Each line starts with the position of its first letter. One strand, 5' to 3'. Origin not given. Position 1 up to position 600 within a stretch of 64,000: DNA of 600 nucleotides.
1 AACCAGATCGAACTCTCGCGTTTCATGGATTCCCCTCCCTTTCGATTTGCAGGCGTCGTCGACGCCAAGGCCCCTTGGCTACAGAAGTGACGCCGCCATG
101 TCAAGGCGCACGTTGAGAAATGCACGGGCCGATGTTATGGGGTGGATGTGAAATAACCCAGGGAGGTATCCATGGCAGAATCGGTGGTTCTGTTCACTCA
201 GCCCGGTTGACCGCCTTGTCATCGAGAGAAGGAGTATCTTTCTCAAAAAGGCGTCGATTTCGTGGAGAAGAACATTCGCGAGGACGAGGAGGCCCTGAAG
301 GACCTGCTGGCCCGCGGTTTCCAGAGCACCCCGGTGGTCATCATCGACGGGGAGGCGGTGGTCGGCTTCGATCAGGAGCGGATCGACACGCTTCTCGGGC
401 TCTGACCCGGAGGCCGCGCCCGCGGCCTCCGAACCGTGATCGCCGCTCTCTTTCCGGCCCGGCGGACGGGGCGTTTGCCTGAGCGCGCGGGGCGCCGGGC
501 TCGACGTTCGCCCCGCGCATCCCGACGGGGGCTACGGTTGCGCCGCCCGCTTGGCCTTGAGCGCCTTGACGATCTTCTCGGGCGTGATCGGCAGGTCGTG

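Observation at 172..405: Candidate selenocysteine-containing glutaredoxin (UPPC instead of CPPC)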

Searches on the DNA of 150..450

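Call 71: search_rna_families(source=window, start=150, end=450, threshold=evalue, max_evalue=10)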
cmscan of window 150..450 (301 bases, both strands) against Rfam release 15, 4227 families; matches with E-value up to 10: 6.
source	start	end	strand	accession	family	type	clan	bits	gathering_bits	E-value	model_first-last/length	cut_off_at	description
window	411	448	-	RF02468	Ms_IGR-4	Gene; sRNA;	-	17.4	55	1.4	1-38/38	no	Mycobacterium sRNA Ms_IGR-4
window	391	431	-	RF03006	M23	Gene; sRNA;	-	15.2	41.2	2.6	1-53/53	no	M23 RNA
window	373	441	+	RF02466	Ms_AS-8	Gene; sRNA;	-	12.3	48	6.6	1-74/74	no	Actinobacteria sRNA Ms_AS-8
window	330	348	-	RF01133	sR3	Gene; snRNA; snoRNA; CD-box;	-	11.6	41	1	1-55/55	no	Small nucleolar RNA sR3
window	312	352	-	RF01516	v-snoRNA-1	Gene; snRNA; snoRNA; CD-box;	-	11.6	75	6.8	1-65/65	no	Human herpesvirus 1 small nucleolar RNA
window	406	450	+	RF02872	SrbA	Gene; sRNA;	-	8.1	69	6.9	1-46/235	3'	sRNA regulator of biofilms A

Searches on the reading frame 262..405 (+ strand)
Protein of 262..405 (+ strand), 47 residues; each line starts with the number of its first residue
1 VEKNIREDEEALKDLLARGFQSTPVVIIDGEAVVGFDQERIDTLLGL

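Call 78: find_encoding_contigs(protein=window:262-405:+, flank=10000, max_places=6)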
Protein window:262-405:+ (47 aa): 9 contigs read that carry it; 6 places shown.
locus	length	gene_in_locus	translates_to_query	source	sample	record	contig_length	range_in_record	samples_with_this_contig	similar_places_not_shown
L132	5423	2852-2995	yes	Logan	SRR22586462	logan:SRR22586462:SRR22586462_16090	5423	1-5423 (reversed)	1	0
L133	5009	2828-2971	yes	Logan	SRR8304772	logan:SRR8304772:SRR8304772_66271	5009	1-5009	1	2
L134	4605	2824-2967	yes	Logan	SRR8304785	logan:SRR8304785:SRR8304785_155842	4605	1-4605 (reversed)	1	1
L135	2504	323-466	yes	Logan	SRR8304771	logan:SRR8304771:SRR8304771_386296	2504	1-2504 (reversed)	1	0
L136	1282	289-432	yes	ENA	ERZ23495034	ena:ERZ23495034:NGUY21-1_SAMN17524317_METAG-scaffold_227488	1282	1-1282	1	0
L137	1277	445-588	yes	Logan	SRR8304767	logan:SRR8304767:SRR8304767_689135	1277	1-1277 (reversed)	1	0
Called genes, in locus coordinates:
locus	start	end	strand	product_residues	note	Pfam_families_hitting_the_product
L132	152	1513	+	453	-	PF00501:AMP-binding, PF13193:AMP-binding_C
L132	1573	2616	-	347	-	-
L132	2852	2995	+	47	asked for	-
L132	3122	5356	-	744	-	PF01315:Ald_Xan_dh_C, PF02738:MoCoBD_1, PF20256:MoCoBD_2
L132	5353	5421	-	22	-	?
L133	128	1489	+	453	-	PF00501:AMP-binding, PF13193:AMP-binding_C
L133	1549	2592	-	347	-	-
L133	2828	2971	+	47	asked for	-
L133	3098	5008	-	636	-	?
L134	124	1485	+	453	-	PF00501:AMP-binding, PF13193:AMP-binding_C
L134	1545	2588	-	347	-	-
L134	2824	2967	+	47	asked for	-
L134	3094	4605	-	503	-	?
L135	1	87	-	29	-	?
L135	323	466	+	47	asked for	-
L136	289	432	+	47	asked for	-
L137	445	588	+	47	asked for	-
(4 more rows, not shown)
